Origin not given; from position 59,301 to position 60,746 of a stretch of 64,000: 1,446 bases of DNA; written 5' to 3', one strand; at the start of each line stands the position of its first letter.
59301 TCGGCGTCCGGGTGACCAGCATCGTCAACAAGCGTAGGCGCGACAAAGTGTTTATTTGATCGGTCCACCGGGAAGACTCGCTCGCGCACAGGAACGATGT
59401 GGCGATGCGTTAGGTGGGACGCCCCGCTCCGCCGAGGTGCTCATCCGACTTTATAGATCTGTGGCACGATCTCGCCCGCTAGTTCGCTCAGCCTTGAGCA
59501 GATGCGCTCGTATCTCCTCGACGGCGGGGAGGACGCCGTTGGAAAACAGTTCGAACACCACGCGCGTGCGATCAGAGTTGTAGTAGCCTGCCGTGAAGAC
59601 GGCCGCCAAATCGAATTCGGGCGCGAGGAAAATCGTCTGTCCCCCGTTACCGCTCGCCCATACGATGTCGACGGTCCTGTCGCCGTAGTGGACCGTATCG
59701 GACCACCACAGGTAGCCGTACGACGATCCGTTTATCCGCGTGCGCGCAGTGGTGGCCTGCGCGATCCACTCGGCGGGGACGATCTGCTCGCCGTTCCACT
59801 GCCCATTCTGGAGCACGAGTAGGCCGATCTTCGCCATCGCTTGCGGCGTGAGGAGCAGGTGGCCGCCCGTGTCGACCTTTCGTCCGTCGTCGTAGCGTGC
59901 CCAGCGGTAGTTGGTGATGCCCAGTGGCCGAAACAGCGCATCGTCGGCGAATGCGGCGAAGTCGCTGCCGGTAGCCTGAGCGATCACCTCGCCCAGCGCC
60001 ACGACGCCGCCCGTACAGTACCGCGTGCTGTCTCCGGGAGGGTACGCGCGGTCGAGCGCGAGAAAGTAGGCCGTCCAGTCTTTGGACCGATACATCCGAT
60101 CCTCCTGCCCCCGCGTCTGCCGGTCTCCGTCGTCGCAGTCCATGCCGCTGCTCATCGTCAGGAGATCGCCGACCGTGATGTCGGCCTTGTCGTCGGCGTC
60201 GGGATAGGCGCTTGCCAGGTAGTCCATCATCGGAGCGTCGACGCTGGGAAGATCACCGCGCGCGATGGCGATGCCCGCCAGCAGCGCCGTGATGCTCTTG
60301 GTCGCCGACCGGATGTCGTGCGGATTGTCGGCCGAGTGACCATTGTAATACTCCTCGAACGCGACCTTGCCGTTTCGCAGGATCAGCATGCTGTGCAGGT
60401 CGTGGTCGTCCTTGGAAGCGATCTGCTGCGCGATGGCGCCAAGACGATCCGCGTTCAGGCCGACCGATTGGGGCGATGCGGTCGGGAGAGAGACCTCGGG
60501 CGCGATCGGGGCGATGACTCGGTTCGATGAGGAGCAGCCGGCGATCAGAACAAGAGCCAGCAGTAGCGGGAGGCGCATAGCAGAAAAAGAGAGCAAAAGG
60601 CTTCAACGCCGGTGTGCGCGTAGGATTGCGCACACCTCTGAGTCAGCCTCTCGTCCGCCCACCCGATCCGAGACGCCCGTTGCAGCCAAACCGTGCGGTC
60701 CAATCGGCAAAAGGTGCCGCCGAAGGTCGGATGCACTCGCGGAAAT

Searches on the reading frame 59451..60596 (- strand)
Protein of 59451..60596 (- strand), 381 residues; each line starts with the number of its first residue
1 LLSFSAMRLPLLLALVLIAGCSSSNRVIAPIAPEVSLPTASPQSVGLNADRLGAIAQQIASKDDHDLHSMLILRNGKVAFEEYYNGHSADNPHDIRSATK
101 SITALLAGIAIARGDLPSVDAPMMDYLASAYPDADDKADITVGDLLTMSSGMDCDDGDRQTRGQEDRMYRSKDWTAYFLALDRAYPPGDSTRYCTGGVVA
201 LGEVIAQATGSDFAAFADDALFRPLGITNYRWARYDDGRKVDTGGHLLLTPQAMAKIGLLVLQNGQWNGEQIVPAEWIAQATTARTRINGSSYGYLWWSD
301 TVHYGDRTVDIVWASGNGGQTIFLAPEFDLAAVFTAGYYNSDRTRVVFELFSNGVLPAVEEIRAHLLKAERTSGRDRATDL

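Call 20: search_protein_families(library=pfam, proteins=[window:59451-60596:-])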
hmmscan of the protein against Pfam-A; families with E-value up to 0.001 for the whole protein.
window:59451-60596:- (381 aa): 1 family
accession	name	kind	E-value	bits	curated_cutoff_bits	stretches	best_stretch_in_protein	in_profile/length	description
PF00144.29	Beta-lactamase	-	1.2e-32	113.9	27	1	70-335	19-307/329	Beta-lactamase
